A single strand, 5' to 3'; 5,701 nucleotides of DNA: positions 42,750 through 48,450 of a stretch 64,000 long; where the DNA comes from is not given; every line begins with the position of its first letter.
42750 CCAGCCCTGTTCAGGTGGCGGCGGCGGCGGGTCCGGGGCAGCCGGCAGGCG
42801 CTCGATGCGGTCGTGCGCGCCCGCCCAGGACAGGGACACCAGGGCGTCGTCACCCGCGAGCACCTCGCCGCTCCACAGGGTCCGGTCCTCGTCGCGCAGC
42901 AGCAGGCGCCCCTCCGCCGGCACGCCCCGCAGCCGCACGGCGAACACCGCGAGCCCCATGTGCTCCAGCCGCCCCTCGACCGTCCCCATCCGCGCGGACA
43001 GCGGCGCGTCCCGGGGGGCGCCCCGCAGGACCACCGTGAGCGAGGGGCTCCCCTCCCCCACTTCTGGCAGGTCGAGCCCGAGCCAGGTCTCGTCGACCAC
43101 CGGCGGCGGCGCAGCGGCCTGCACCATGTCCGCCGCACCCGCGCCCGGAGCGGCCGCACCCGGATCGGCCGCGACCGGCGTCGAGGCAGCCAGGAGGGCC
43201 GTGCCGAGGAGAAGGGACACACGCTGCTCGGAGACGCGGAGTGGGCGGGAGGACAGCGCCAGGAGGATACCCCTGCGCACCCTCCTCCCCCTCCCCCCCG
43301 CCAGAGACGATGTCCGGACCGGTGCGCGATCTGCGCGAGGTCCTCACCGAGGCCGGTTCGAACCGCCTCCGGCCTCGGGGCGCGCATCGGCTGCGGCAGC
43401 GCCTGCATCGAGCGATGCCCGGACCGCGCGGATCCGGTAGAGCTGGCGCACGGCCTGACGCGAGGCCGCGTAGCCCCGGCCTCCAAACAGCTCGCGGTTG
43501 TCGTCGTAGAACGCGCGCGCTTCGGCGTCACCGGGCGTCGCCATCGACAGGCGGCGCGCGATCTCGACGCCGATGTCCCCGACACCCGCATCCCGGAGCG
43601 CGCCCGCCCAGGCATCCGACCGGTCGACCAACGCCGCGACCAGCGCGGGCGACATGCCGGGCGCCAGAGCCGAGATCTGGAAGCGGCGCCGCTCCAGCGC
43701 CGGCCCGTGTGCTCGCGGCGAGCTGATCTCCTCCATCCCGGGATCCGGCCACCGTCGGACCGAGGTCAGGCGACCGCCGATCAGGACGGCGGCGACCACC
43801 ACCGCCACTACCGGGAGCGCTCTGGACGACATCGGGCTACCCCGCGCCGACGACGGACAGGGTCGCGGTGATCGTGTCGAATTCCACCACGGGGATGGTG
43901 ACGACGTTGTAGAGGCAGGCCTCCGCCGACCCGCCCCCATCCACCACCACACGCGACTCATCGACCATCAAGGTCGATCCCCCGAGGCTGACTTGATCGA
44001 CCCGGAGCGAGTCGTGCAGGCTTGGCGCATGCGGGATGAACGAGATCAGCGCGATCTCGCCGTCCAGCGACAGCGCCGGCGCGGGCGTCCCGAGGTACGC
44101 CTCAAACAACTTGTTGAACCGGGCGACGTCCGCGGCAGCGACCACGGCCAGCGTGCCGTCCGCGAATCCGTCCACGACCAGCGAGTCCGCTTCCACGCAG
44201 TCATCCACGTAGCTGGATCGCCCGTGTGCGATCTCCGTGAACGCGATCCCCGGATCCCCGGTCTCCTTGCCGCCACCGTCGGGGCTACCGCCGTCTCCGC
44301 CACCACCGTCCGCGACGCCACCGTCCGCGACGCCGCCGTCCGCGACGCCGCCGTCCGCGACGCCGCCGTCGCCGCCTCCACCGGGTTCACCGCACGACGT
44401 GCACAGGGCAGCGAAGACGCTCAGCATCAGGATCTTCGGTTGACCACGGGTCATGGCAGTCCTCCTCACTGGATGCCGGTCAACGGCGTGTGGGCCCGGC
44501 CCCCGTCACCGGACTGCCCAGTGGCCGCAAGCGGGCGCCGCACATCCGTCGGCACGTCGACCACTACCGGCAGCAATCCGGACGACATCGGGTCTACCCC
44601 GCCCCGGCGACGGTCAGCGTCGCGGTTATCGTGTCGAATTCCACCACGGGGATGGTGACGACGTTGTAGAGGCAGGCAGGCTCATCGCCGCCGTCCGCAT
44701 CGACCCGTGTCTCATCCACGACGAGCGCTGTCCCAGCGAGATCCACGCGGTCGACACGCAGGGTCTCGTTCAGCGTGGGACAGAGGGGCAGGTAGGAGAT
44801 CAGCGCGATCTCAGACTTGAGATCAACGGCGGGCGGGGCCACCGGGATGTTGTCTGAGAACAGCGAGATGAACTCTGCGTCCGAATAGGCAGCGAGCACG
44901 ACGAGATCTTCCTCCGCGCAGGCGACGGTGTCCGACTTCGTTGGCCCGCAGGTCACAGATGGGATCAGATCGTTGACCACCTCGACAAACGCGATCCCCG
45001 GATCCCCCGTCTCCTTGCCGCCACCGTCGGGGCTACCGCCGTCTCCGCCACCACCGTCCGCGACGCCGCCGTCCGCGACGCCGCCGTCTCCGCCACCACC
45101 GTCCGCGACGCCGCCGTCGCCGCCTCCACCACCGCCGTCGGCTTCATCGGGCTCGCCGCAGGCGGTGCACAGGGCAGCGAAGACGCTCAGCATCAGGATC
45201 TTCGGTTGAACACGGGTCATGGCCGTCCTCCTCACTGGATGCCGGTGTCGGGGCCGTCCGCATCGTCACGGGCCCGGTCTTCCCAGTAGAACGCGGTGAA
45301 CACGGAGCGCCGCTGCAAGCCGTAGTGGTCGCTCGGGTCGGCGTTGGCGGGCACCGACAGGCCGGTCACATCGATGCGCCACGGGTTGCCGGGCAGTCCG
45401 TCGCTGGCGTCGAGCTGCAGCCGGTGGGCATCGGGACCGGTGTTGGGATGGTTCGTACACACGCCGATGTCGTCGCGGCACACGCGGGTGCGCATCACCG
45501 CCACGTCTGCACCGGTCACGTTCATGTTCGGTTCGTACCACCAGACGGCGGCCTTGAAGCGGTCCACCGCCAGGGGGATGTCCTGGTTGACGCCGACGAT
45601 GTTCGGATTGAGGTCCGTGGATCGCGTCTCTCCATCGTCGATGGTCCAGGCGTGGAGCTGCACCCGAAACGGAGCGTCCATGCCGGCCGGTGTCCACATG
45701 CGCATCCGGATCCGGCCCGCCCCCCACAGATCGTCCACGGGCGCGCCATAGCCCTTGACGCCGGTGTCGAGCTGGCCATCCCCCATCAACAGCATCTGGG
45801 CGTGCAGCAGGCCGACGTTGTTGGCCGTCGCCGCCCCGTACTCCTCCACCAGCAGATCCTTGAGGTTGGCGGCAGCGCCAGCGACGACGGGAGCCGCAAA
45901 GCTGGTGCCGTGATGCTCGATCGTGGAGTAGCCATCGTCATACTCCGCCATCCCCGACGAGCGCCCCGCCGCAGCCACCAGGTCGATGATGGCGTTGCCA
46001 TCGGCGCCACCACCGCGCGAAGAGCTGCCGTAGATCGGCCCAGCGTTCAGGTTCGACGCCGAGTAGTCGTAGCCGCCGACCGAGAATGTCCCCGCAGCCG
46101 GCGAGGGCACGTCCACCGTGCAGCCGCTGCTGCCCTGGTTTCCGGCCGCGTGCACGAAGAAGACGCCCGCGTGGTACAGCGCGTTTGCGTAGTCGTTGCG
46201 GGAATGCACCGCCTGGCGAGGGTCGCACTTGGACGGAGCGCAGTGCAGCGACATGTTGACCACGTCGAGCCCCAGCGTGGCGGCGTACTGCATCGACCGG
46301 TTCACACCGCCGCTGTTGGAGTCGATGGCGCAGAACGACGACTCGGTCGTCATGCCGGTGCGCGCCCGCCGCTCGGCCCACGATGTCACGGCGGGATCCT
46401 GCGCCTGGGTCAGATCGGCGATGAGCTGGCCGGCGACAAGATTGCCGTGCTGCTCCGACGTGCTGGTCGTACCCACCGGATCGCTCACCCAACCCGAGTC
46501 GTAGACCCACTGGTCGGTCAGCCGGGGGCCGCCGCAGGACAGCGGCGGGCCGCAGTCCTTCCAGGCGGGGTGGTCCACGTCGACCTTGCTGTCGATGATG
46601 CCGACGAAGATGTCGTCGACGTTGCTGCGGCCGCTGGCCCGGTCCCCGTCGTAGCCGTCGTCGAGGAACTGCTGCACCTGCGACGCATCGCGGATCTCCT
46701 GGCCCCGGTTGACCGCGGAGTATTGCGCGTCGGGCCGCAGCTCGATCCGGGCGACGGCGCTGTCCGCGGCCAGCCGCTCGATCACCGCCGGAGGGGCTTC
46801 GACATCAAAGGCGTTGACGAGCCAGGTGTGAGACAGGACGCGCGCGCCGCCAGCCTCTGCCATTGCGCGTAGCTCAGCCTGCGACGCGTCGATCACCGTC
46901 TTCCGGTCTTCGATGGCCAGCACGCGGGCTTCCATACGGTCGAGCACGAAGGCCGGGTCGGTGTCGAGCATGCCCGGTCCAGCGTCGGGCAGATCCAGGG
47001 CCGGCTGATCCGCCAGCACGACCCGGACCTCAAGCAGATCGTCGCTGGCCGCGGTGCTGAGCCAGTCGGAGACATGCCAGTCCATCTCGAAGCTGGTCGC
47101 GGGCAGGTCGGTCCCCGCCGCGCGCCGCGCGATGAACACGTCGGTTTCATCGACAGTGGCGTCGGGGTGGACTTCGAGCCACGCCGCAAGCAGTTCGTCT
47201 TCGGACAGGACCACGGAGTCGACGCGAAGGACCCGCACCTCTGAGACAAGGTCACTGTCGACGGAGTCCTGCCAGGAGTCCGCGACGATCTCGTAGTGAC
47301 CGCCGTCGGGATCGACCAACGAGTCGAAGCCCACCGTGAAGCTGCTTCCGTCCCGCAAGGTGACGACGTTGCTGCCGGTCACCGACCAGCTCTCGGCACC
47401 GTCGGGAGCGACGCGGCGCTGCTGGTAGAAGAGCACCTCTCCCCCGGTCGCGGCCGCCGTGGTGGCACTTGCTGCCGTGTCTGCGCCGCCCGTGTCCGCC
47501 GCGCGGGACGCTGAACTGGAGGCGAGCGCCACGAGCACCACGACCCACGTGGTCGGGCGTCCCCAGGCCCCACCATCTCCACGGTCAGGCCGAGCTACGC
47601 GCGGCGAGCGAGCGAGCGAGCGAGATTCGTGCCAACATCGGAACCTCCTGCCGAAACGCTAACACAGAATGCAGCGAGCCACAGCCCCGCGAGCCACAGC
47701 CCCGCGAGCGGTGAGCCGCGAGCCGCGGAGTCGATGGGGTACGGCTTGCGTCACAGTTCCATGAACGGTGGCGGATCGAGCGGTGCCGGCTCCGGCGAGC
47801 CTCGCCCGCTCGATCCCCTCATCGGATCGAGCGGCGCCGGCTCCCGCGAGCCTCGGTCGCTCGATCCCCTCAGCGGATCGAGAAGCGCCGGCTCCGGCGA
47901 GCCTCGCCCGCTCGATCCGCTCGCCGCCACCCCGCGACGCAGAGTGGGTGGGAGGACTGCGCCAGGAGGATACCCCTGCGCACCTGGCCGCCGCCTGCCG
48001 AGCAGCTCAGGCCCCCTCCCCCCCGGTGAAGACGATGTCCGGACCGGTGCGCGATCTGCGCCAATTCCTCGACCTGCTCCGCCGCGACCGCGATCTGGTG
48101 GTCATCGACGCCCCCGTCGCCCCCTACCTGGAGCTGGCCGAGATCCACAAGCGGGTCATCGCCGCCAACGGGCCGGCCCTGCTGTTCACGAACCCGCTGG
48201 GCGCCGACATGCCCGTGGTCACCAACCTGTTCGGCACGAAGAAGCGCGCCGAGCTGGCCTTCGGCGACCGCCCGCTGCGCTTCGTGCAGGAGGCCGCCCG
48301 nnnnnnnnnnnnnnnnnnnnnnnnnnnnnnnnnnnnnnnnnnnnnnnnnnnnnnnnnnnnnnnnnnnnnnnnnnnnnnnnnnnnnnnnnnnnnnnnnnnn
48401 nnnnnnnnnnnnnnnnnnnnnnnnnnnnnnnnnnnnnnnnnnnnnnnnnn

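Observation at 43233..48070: A 4.6-kb protease cassette bracketed by direct repeats of more than 100 nt that duplicate the ubiD 5' end and its divergent upstream region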

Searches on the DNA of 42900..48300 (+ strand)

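Call 59: search_rna_families(source=window, start=42900, end=48300, threshold=evalue, max_evalue=1)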
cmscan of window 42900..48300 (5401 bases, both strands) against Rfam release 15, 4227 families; matches with E-value up to 1: 2.
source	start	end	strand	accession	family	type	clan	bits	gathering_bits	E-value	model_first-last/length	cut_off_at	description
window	43235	43298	-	RF00772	mir-328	Gene; miRNA;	-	25.2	70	0.51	1-75/75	no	mir-328 microRNA precursor family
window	48219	48292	-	RF03971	mir-3572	Gene; miRNA;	-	21.1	100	0.72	1-86/86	no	mir-3572 microRNA precursor family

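Call 78: search_dna_similar(query=window:43200-48100:+, collection=plasmids, mode=distant, max_rows=8)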
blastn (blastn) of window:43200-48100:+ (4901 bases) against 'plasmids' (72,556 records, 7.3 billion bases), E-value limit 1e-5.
Records with a match: 7; places in all: 11; records where one place covers at least 80% of the query: 0.
Best place of each record, by identity: 60-80% 7.
By first word of the organism name: Streptomyces 2; Caballeronia 1; Shinella 1; Leisingera 1; Sinorhizobium 1; Halomicrobium 1.
By predicted mobility (MOB-suite, as given by PLSDB): non-mobilizable 6; mobilizable 1.
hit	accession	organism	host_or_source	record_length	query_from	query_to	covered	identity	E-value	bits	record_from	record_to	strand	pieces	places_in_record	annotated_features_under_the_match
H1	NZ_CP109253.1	Streptomyces anulatus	-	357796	1069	1941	5%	75.1%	8e-10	141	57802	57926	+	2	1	putative adhesin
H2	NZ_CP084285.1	Caballeronia zhejiangensis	Anasa tristis,Cell culture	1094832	1068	1937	5%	73.5%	2e-11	148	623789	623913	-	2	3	none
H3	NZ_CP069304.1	Shinella sp. PSBB067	monoisolate,Minnesota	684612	1066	1917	4%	75.0%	2e-11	143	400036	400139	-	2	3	hypothetical protein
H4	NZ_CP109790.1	Leisingera thetidis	-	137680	1817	1938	2%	75.4%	2e-10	78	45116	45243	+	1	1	hypothetical protein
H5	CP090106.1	Sinorhizobium meliloti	Medicago,Cell culture,Plant nodule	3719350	1818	1938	2%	72.8%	1e-6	64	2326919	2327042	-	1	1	hypothetical protein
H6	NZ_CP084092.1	Halomicrobium urmianum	cell culture,salt lake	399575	1811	1925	2%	72.0%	1e-6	64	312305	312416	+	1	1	sugar ABC transporter substrate-binding protein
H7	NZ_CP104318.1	Streptomyces angustmyceticus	whole organism,soil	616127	1818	1925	2%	75.0%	4e-7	66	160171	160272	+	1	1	hypothetical protein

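Call 79: search_dna_similar(query=window:43200-48100:+, collection=phages, mode=distant, max_rows=8)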
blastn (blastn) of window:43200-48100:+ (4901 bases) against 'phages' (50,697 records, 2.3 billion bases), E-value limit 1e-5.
No match.
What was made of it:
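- On Campbell-type single-crossover insertion: The plasmid and phage collections gave only low-complexity hits or none (calls 78, 79).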

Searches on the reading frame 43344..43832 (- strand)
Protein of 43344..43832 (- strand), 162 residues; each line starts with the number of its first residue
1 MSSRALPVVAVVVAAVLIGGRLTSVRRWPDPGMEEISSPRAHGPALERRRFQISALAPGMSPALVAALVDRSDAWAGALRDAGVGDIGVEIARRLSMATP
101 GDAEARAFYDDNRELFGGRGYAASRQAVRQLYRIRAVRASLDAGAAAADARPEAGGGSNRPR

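Call 53: search_protein_families(library=ncbifam, proteins=[window:43344-43832:-], max_evalue=0.01)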
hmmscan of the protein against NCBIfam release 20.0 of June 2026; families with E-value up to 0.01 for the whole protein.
window:43344-43832:- (162 aa): 0 families

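Call 54: search_protein_families(library=padloc, proteins=[window:43344-43832:-], max_evalue=0.01)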
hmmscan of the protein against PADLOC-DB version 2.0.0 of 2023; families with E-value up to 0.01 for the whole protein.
window:43344-43832:- (162 aa): 0 families

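Call 71: search_solved_structures(query=window:43344-43832:-, max_evalue=1)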
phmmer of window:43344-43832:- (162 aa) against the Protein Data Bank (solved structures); distinct sequences matched with E-value up to 1: 0.

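Call 74: predict_structure(protein=window:43344-43832:-)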
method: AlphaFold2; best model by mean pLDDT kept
length: 162 residues; sequences in the alignment: 1
mean_pLDDT: 54.9   pTM: 0.36
mean pLDDT of the five models: 54.9, 52.8, 48.6, 48.0, 44.3
residues with pLDDT >= 90: 0; 70-90: 10; 50-70: 102; < 50: 50
segments of 3 or more residues with pLDDT < 50: 1-42, 97-102
pLDDT, mean of each block of 10 residues (from residue 1): 39 37 32 37 62 64 68 65 60 50 54 62 60 59 65 63 67
secondary structure, 60 per line:
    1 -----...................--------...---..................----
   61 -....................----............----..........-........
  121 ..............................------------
elements in order: H6-24 H39-56 H62-81 H86-97 H102-111 H113-150
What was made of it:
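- Tried and rejected: The single-sequence model was too poor for a fold search (call 74).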

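Call 75: search_protein_families(library=pfam, alignment_id=A4, max_evalue=10)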
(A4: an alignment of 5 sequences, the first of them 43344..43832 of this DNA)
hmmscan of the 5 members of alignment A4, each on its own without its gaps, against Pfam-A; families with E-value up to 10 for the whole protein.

A. member 1, window:43344-43832:- (162 aa): 2 families
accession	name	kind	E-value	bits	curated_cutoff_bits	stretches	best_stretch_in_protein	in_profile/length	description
PF13145.12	Rotamase_2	-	0.11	13.7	27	1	101-148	2-49/121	PPIC-type PPIASE domain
PF20192.3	DUF6555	-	0.17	12.2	30.5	1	67-99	25-57/74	Family of unknown function (DUF6555)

B. families by the number of members that match (of 5 scanned): 6 families
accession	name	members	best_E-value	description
PF13145.12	Rotamase_2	3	0.006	PPIC-type PPIASE domain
PF03929.21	PepSY_TM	1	0.05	PepSY-associated TM region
PF00360.26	PHY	1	0.066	Phytochrome region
PF20192.3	DUF6555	1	0.17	Family of unknown function (DUF6555)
PF07798.16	CCDC90-like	1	0.22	Coiled-coil domain-containing protein 90-like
PF16940.10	Tic110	1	1.1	Chloroplast envelope transporter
